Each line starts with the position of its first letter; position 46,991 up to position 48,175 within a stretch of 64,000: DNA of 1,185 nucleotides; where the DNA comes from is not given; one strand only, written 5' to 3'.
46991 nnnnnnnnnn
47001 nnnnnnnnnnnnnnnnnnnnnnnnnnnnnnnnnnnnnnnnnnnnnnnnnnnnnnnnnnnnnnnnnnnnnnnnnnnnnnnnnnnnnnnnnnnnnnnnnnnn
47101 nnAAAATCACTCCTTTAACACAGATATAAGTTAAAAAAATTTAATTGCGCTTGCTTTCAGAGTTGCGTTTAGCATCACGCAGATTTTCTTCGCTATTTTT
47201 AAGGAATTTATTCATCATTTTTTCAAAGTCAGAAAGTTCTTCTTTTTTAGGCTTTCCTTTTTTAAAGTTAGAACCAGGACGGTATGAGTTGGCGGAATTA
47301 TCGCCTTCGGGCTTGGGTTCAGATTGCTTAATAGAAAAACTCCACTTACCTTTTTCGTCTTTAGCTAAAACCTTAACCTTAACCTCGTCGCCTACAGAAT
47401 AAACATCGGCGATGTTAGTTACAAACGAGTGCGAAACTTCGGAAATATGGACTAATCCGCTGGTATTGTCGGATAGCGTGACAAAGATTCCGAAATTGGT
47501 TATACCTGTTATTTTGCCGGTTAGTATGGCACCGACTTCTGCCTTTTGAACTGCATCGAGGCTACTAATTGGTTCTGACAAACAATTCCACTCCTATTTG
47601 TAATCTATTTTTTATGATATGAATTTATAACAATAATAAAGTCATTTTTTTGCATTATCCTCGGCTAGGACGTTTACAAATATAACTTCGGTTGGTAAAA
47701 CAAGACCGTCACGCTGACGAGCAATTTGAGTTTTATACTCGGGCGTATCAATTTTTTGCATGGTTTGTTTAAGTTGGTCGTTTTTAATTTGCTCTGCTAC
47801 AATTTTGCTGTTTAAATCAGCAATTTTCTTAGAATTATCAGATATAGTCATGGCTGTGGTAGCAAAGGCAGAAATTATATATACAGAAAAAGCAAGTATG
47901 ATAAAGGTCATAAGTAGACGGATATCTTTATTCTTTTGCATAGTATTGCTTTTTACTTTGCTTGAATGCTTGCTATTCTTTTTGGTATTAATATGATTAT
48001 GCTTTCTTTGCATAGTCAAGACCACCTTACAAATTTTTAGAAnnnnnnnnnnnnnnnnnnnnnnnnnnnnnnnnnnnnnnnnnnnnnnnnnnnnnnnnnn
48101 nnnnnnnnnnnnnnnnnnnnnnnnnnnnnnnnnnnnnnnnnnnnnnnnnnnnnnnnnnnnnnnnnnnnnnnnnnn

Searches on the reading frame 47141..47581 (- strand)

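Call 20: search_protein_families(library=pfam, proteins=[window:47141-47581:-], max_evalue=0.001)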
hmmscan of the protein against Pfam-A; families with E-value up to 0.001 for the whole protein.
window:47141-47581:- (146 aa): 1 family
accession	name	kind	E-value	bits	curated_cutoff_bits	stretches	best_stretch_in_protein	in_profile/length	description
PF00575.29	S1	-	4.3e-19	69.1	22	1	13-85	1-74/74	S1 RNA binding domain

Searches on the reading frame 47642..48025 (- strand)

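Call 20: search_protein_families(library=pfam, proteins=[window:47642-48025:-], max_evalue=0.001)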
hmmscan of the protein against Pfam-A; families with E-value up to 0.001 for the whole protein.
window:47642-48025:- (127 aa): 1 family
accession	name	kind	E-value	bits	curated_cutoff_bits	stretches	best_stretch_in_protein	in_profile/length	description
PF04977.20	DivIC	-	1.1e-11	44.8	28.9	1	43-117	1-76/80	Septum formation initiator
